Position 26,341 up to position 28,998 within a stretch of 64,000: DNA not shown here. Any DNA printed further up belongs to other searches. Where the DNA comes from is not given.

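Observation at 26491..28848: Transketolase fused to a histone H1 / AlgP / Hc1-like lysine-alanine repeat tail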

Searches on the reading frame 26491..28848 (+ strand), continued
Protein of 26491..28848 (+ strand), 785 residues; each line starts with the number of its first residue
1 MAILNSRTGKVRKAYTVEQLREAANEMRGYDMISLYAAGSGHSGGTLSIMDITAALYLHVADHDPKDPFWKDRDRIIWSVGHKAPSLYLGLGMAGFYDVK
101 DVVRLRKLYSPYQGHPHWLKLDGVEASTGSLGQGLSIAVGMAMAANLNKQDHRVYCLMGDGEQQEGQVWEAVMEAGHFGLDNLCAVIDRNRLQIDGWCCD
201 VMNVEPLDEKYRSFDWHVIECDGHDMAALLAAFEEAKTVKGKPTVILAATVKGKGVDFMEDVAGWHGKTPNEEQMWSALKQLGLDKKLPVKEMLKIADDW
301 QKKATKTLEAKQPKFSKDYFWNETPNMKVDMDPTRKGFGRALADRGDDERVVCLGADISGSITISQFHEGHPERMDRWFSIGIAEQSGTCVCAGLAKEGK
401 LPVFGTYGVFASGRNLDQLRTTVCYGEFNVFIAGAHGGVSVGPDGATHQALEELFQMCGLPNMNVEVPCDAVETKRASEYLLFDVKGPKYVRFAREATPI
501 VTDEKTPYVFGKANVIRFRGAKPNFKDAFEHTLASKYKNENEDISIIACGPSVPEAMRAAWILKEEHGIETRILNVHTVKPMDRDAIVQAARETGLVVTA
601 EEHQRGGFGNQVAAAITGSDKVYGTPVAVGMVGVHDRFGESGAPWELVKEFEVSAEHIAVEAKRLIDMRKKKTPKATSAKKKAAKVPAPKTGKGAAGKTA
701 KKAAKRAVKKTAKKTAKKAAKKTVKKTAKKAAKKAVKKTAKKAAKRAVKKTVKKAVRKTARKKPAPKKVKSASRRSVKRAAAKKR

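Call 7: find_homologous_proteins(query=window:26491-28848:+, max_evalue=1e-20)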
Query window:26491-28848:+ (785 aa): 6426 proteins with E <= 1e-20 among 8000 candidates; the best 120 are listed.
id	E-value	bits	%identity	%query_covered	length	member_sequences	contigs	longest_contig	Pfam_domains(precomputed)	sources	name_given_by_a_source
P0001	0.0e+0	1791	100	100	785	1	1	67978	PF13292.12,PF00676.26,PF22613.2,PF02780.26,PF02779.30,PF00456.27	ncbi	-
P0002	0.0e+0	1489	83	98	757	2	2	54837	PF13292.12,PF22613.2,PF02780.26,PF02779.30,PF00456.27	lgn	-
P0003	0.0e+0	1453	85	90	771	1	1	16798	PF13292.12,PF02780.26,PF02779.30,PF00456.27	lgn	-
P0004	0.0e+0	1451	82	97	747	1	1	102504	PF13292.12,PF00676.26,PF22613.2,PF02780.26,PF02779.30,PF00456.27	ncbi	ncbi:MAG: transketolase [Candidatus Eisenbacteria bacterium]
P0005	0.0e+0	1433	85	86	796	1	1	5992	PF13292.12,PF00676.26,PF02780.26,PF02779.30,PF00456.27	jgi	-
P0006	0.0e+0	1412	80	98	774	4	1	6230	PF13292.12,PF00676.26,PF22613.2,PF02780.26,PF02779.30,PF00456.27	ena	-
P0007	0.0e+0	1360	76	97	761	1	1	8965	PF13292.12,PF00676.26,PF22613.2,PF02780.26,PF02779.30,PF00456.27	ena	-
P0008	0.0e+0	1357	80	91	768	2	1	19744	PF02775.27,PF13292.12,PF00676.26,PF02780.26,PF02779.30,PF00456.27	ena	-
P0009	0.0e+0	1350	79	90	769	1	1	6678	PF13292.12,PF00676.26,PF22613.2,PF02780.26,PF02779.30,PF00456.27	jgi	jgi:transketolase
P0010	0.0e+0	1346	81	88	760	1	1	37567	PF13292.12,PF00676.26,PF02780.26,PF02779.30,PF00456.27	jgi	jgi:transketolase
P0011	0.0e+0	1346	82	86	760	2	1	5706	PF13292.12,PF00676.26,PF22613.2,PF02780.26,PF02779.30,PF00456.27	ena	-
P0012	0.0e+0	1341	78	93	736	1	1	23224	PF13292.12,PF00676.26,PF22613.2,PF02780.26,PF02779.30,PF00456.27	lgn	-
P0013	0.0e+0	1334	76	98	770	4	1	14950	PF13292.12,PF00676.26,PF02780.26,PF02779.30,PF00456.27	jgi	jgi:transketolase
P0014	0.0e+0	1332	80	86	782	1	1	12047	PF13292.12,PF00676.26,PF22613.2,PF02780.26,PF02779.30,PF00456.27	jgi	-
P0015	0.0e+0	1330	77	91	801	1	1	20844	PF13292.12,PF00676.26,PF22613.2,PF02780.26,PF02779.30,PF00456.27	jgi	jgi:transketolase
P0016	0.0e+0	1330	82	85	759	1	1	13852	PF13292.12,PF00676.26,PF02780.26,PF02779.30,PF00456.27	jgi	-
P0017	0.0e+0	1323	81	85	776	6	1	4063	PF13292.12,PF00676.26,PF02780.26,PF02779.30,PF00456.27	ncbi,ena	-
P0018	0.0e+0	1315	77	92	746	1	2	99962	PF13292.12,PF00676.26,PF02780.26,PF02779.30,PF00456.27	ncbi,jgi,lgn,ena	-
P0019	0.0e+0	1311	80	86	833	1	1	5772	PF13292.12,PF00676.26,PF02780.26,PF02779.30,PF00456.27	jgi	-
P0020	0.0e+0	1311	80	88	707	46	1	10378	PF13292.12,PF00676.26,PF22613.2,PF02780.26,PF02779.30,PF00456.27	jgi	jgi:transketolase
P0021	0.0e+0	1310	76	95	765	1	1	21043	PF02775.27,PF13292.12,PF00676.26,PF02780.26,PF02779.30,PF00456.27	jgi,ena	-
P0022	0.0e+0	1309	81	85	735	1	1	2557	PF13292.12,PF00676.26,PF02780.26,PF02779.30,PF00456.27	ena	-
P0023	0.0e+0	1308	75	98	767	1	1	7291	PF13292.12,PF00676.26,PF02780.26,PF02779.30,PF00456.27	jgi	jgi:transketolase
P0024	0.0e+0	1306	81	87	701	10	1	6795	PF13292.12,PF00676.26,PF02780.26,PF02779.30,PF00456.27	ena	-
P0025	0.0e+0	1306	79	86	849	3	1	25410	PF13292.12,PF00676.26,PF07382.17,PF22613.2,PF02780.26,PF02779.30,PF00456.27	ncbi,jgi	-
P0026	0.0e+0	1306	80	86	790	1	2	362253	PF13292.12,PF00676.26,PF02780.26,PF02779.30,PF00456.27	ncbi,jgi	jgi:transketolase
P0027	0.0e+0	1304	81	87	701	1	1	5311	PF13292.12,PF00676.26,PF02780.26,PF02779.30,PF00456.27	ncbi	-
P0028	0.0e+0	1301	77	92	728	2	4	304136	PF13292.12,PF00676.26,PF02780.26,PF02779.30,PF00456.27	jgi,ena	-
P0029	0.0e+0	1297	81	87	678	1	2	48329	PF13292.12,PF00676.26,PF02780.26,PF02779.30,PF00456.27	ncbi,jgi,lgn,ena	-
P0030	0.0e+0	1294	78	91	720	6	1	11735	PF13292.12,PF00676.26,PF02780.26,PF02779.30,PF00456.27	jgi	jgi:transketolase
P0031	0.0e+0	1288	81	87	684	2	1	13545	PF13292.12,PF00676.26,PF02780.26,PF02779.30,PF00456.27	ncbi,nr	ncbi:MAG: transketolase [Candidatus Eisenbacteria bacterium]|nr:transketolase [Candidatus Eisenbacte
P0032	0.0e+0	1283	78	86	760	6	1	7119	PF02775.27,PF13292.12,PF00676.26,PF22613.2,PF02780.26,PF02779.30,PF00456.27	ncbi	-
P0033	0.0e+0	1280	75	93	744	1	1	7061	PF13292.12,PF00676.26,PF22613.2,PF02780.26,PF02779.30,PF00456.27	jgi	jgi:transketolase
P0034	0.0e+0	1279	80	87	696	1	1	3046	PF13292.12,PF00676.26,PF02780.26,PF02779.30,PF00456.27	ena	-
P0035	0.0e+0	1278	80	86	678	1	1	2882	PF13292.12,PF22613.2,PF02780.26,PF02779.30,PF00456.27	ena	-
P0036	0.0e+0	1276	80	87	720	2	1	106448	PF13292.12,PF00676.26,PF02780.26,PF02779.30,PF00456.27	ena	-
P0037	0.0e+0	1275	73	95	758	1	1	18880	PF13292.12,PF22613.2,PF02780.26,PF02779.30,PF00456.27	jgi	jgi:transketolase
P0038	0.0e+0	1274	71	100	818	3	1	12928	PF13292.12,PF00676.26,PF02780.26,PF02779.30,PF00456.27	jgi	jgi:transketolase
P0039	0.0e+0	1274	78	85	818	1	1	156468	PF13292.12,PF22613.2,PF02780.26,PF02779.30,PF00456.27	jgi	jgi:transketolase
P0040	0.0e+0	1271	79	86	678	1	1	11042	PF13292.12,PF00676.26,PF22613.2,PF02780.26,PF02779.30,PF00456.27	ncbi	-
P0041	0.0e+0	1271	75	92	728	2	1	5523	PF02775.27,PF13292.12,PF00676.26,PF22613.2,PF02780.26,PF02779.30,PF00456.27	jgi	jgi:transketolase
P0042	0.0e+0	1268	76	92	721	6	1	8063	PF13292.12,PF00676.26,PF02780.26,PF02779.30,PF00456.27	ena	-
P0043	0.0e+0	1266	77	88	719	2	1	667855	PF02775.27,PF13292.12,PF00676.26,PF22613.2,PF02780.26,PF02779.30,PF00456.27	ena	-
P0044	0.0e+0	1262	77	88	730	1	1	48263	PF02775.27,PF13292.12,PF00676.26,PF22613.2,PF02780.26,PF02779.30,PF00456.27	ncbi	-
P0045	0.0e+0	1259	77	86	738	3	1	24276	PF02775.27,PF13292.12,PF00676.26,PF22613.2,PF02780.26,PF02779.30,PF00456.27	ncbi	-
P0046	0.0e+0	1238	79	86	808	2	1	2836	PF13292.12,PF00676.26,PF02780.26,PF02779.30,PF00456.27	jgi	-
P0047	0.0e+0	1234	74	93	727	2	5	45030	PF02775.27,PF13292.12,PF00676.26,PF02780.26,PF02779.30,PF00456.27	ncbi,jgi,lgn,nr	ncbi:MAG: transketolase [Candidatus Eisenbacteria bacterium]|nr:transketolase [Candidatus Eisenbacte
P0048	0.0e+0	1228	73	91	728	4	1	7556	PF13292.12,PF02780.26,PF02779.30,PF00456.27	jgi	jgi:transketolase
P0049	0.0e+0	1199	74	86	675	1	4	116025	PF13292.12,PF02780.26,PF02779.30,PF00456.27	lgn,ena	-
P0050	0.0e+0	1186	75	85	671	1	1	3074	PF02775.27,PF13292.12,PF00676.26,PF22613.2,PF02780.26,PF02779.30,PF00456.27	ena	-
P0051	0.0e+0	1186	74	85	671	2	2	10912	PF02775.27,PF13292.12,PF00676.26,PF22613.2,PF02780.26,PF02779.30,PF00456.27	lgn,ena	-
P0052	0.0e+0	1182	75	85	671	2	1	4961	PF13292.12,PF00676.26,PF02780.26,PF02779.30,PF00456.27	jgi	jgi:transketolase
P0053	0.0e+0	1179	73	86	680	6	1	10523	PF13292.12,PF00676.26,PF22613.2,PF02780.26,PF02779.30,PF00456.27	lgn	-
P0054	0.0e+0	1171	72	86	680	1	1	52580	PF13292.12,PF00676.26,PF22613.2,PF02780.26,PF02779.30,PF00456.27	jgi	-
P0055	0.0e+0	1168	73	86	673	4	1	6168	PF13292.12,PF00676.26,PF02780.26,PF02779.30,PF00456.27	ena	-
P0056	0.0e+0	1167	73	86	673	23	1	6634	PF13292.12,PF00676.26,PF02780.26,PF02779.30,PF00456.27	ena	-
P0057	0.0e+0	1166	73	86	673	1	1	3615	PF13292.12,PF00676.26,PF02780.26,PF02779.30,PF00456.27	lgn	-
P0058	0.0e+0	1165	72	86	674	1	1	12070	PF13292.12,PF02780.26,PF02779.30,PF00456.27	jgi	-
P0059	0.0e+0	1165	73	86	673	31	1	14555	PF13292.12,PF00676.26,PF02780.26,PF02779.30,PF00456.27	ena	-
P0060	0.0e+0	1164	72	86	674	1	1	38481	PF13292.12,PF02780.26,PF02779.30,PF00456.27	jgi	-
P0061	0.0e+0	1164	72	86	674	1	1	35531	PF13292.12,PF02780.26,PF02779.30,PF00456.27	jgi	-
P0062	0.0e+0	1163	74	86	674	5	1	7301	PF02775.27,PF13292.12,PF00676.26,PF22613.2,PF02780.26,PF02779.30,PF00456.27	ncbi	-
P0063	0.0e+0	1163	72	86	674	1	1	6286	PF13292.12,PF02780.26,PF02779.30,PF00456.27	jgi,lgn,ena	-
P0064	0.0e+0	1162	72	86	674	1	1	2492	PF13292.12,PF02780.26,PF02779.30,PF00456.27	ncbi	-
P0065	0.0e+0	1161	72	85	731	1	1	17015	PF13292.12,PF00676.26,PF02780.26,PF02779.30,PF00456.27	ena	-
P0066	0.0e+0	1159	72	86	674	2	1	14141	PF13292.12,PF00676.26,PF22613.2,PF02780.26,PF02779.30,PF00456.27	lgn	-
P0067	0.0e+0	1159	71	89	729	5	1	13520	PF13292.12,PF00676.26,PF22613.2,PF02780.26,PF02779.30,PF00456.27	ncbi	-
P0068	0.0e+0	1158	73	85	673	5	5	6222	PF13292.12,PF00676.26,PF02780.26,PF02779.30,PF00456.27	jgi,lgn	-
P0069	0.0e+0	1158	71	90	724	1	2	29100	PF13292.12,PF00676.26,PF22613.2,PF02780.26,PF02779.30,PF00456.27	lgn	-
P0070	0.0e+0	1156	70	86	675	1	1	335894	PF13292.12,PF00676.26,PF22613.2,PF02780.26,PF02779.30,PF00456.27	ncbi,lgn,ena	-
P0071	0.0e+0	1156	72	86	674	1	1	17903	PF13292.12,PF02780.26,PF02779.30,PF00456.27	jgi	jgi:transketolase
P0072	0.0e+0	1156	73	86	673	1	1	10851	PF13292.12,PF00676.26,PF22613.2,PF02780.26,PF02779.30,PF00456.27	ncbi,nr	ncbi:transketolase [candidate division KSB1 bacterium]|nr:MAG: transketolase [candidate division KSB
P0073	0.0e+0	1155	73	86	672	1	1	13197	PF13292.12,PF00676.26,PF22613.2,PF02780.26,PF02779.30,PF00456.27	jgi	jgi:transketolase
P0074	0.0e+0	1154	73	86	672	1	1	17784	PF13292.12,PF00676.26,PF22613.2,PF02780.26,PF02779.30,PF00456.27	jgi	jgi:transketolase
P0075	0.0e+0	1154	73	86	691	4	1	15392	PF02775.27,PF13292.12,PF00676.26,PF22613.2,PF02780.26,PF02779.30,PF00456.27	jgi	jgi:transketolase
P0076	0.0e+0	1154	72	85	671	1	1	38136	PF02775.27,PF13292.12,PF00676.26,PF22613.2,PF02780.26,PF02779.30,PF00456.27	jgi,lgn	jgi:transketolase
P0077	0.0e+0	1153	73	86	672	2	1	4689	PF13292.12,PF00676.26,PF22613.2,PF02780.26,PF02779.30,PF00456.27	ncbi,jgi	-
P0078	0.0e+0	1152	72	86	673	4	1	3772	PF13292.12,PF22613.2,PF02780.26,PF02779.30,PF00456.27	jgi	jgi:transketolase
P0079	0.0e+0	1151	72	86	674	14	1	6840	PF13292.12,PF00676.26,PF22613.2,PF02780.26,PF02779.30,PF00456.27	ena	-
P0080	0.0e+0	1151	72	86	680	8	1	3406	PF13292.12,PF00676.26,PF22613.2,PF02780.26,PF02779.30,PF00456.27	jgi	jgi:transketolase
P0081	0.0e+0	1151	72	86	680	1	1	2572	PF13292.12,PF00676.26,PF22613.2,PF02780.26,PF02779.30,PF00456.27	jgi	jgi:transketolase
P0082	0.0e+0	1151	73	85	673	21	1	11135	PF13292.12,PF00676.26,PF02780.26,PF02779.30,PF00456.27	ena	-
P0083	0.0e+0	1150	72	86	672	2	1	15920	PF02775.27,PF13292.12,PF00676.26,PF22613.2,PF02780.26,PF02779.30,PF00456.27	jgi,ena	-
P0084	0.0e+0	1150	73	85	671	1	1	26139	PF02775.27,PF13292.12,PF00676.26,PF22613.2,PF02780.26,PF02779.30,PF00456.27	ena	-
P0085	0.0e+0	1150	71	84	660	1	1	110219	PF13292.12,PF00676.26,PF02780.26,PF02779.30,PF00456.27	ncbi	ncbi:transketolase [Chloroflexota bacterium]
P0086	0.0e+0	1149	73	85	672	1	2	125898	PF13292.12,PF22613.2,PF02780.26,PF02779.30,PF00456.27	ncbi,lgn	-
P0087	0.0e+0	1149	73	85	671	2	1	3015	PF02775.27,PF13292.12,PF00676.26,PF22613.2,PF02780.26,PF02779.30,PF00456.27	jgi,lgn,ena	-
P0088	0.0e+0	1148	73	85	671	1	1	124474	PF13292.12,PF00676.26,PF22613.2,PF02780.26,PF02779.30,PF00456.27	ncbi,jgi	-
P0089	0.0e+0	1148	73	86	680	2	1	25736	PF02775.27,PF13292.12,PF00676.26,PF02780.26,PF02779.30,PF00456.27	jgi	-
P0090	0.0e+0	1146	70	88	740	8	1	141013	PF13292.12,PF00676.26,PF22613.2,PF02780.26,PF02779.30,PF00456.27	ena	-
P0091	0.0e+0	1146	72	85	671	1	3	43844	PF13292.12,PF00676.26,PF22613.2,PF02780.26,PF02779.30,PF00456.27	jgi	jgi:transketolase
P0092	0.0e+0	1146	72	86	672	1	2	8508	PF13292.12,PF00676.26,PF22613.2,PF02780.26,PF02779.30,PF00456.27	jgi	jgi:transketolase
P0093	0.0e+0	1145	72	85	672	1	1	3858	PF13292.12,PF22613.2,PF02780.26,PF02779.30,PF00456.27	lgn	-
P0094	0.0e+0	1145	72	85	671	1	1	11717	PF13292.12,PF00676.26,PF22613.2,PF02780.26,PF02779.30,PF00456.27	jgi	jgi:transketolase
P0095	0.0e+0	1145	72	85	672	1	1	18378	PF13292.12,PF00676.26,PF22613.2,PF02780.26,PF02779.30,PF00456.27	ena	-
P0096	0.0e+0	1145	72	86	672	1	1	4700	PF13292.12,PF00676.26,PF22613.2,PF02780.26,PF02779.30,PF00456.27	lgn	-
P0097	0.0e+0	1145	72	85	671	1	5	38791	PF13292.12,PF00676.26,PF22613.2,PF02780.26,PF02779.30,PF00456.27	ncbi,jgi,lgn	-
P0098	0.0e+0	1145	72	85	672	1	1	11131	PF13292.12,PF22613.2,PF02780.26,PF02779.30,PF00456.27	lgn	-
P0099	0.0e+0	1144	71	86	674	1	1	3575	PF02775.27,PF13292.12,PF00676.26,PF22613.2,PF02780.26,PF02779.30,PF00456.27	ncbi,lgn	ncbi:MAG: transketolase [Candidatus Edwardsbacteria bacterium]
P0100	0.0e+0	1144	72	85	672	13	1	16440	PF13292.12,PF00676.26,PF22613.2,PF02780.26,PF02779.30,PF00456.27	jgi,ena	-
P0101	0.0e+0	1144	71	86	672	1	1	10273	PF13292.12,PF00676.26,PF22613.2,PF02780.26,PF02779.30,PF00456.27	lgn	-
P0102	0.0e+0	1143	72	86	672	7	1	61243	PF13292.12,PF00676.26,PF22613.2,PF02780.26,PF02779.30,PF00456.27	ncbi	-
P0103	0.0e+0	1143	72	86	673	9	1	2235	PF13292.12,PF00676.26,PF02780.26,PF02779.30,PF00456.27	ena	-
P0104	0.0e+0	1143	72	86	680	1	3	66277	PF13292.12,PF00676.26,PF22613.2,PF02780.26,PF02779.30,PF00456.27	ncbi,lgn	-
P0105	0.0e+0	1143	72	86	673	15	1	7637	PF13292.12,PF00676.26,PF02780.26,PF02779.30,PF00456.27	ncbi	-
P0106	0.0e+0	1143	71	86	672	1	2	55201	PF13292.12,PF00676.26,PF22613.2,PF02780.26,PF02779.30,PF00456.27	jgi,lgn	jgi:transketolase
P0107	0.0e+0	1143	70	87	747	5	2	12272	PF13292.12,PF00676.26,PF22613.2,PF02780.26,PF02779.30,PF00456.27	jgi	jgi:transketolase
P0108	0.0e+0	1143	71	86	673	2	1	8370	PF13292.12,PF00676.26,PF02780.26,PF02779.30,PF00456.27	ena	-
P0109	0.0e+0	1142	68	90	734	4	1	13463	PF13292.12,PF00676.26,PF02780.26,PF02779.30,PF00456.27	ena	-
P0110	0.0e+0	1142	71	86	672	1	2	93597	PF13292.12,PF00676.26,PF22613.2,PF02780.26,PF02779.30,PF00456.27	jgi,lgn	jgi:transketolase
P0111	0.0e+0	1142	72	86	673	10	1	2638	PF13292.12,PF00676.26,PF02780.26,PF02779.30,PF00456.27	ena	-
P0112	0.0e+0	1142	72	85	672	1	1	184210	PF13292.12,PF22613.2,PF02780.26,PF02779.30,PF00456.27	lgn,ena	-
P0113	0.0e+0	1142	72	85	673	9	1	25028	PF02775.27,PF13292.12,PF00676.26,PF22613.2,PF02780.26,PF02779.30,PF00456.27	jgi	-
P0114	0.0e+0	1142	72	86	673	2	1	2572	PF13292.12,PF00676.26,PF02780.26,PF02779.30,PF00456.27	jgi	-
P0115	0.0e+0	1142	72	86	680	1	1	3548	PF13292.12,PF00676.26,PF22613.2,PF02780.26,PF02779.30,PF00456.27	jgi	jgi:transketolase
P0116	0.0e+0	1141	71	85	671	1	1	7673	PF13292.12,PF00676.26,PF22613.2,PF02780.26,PF02779.30,PF00456.27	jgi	jgi:transketolase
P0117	0.0e+0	1141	71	86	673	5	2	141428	PF13292.12,PF00676.26,PF22613.2,PF02780.26,PF02779.30,PF00456.27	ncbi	ncbi:MAG: transketolase [candidate division WOR-3 bacterium]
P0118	0.0e+0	1141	72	85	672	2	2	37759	PF13292.12,PF00676.26,PF22613.2,PF02780.26,PF02779.30,PF00456.27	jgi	jgi:transketolase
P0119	0.0e+0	1141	71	86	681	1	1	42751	PF13292.12,PF00676.26,PF22613.2,PF02780.26,PF02779.30,PF00456.27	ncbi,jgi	jgi:transketolase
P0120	0.0e+0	1141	72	86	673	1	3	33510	PF13292.12,PF00676.26,PF02780.26,PF02779.30,PF00456.27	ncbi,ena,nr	ncbi:MAG: transketolase [Dehalococcoidales bacterium]|nr:transketolase [Dehalococcoidales bacterium]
